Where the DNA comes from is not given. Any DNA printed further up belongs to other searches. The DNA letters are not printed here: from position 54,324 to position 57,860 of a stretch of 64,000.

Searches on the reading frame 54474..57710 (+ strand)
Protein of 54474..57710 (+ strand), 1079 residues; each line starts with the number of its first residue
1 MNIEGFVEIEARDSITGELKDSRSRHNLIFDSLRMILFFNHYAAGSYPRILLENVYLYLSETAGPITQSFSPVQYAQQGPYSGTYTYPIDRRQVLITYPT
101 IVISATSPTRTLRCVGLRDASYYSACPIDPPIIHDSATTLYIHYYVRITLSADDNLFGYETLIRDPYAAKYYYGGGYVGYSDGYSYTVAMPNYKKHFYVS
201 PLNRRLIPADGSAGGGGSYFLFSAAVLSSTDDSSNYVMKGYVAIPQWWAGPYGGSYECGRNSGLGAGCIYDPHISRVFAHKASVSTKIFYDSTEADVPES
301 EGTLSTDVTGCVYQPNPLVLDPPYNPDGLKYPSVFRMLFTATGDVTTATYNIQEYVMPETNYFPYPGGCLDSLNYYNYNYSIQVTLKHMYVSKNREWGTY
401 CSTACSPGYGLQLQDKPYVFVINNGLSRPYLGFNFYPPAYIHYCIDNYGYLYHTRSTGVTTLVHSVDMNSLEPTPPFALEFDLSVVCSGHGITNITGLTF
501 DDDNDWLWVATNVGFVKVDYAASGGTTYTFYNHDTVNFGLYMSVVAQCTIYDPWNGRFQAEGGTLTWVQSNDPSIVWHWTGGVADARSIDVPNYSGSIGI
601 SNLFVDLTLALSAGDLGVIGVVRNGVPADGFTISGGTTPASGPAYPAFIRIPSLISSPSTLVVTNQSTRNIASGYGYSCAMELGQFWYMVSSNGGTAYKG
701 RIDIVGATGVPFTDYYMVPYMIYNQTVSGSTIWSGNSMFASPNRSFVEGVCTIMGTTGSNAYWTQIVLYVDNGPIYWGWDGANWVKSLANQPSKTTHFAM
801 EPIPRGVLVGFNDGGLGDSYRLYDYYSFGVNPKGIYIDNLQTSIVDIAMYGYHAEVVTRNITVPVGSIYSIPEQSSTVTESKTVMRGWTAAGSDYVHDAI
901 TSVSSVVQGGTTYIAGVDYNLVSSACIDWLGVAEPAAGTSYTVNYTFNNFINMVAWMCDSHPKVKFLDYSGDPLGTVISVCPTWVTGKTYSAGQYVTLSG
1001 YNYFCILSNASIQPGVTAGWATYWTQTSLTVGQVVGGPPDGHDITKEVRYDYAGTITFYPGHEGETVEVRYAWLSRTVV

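Call 9: search_protein_families(library=phrogs, proteins=[window:54474-57710:+], max_evalue=0.001)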
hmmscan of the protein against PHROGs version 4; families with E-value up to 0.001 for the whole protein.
window:54474-57710:+ (1079 aa): 1 family
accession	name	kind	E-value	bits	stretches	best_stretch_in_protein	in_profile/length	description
phrog_877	-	unknown function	3.3e-14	52.6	1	863-949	264-355/1141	-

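Call 10: search_protein_families(library=pfam, proteins=[window:54474-57710:+], max_evalue=0.01)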
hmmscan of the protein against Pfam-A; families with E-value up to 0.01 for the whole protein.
window:54474-57710:+ (1079 aa): 1 family
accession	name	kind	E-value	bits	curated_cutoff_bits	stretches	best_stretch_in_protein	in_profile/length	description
PF16075.10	DUF4815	-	6e-15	55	30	1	857-951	254-349/570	Domain of unknown function (DUF4815)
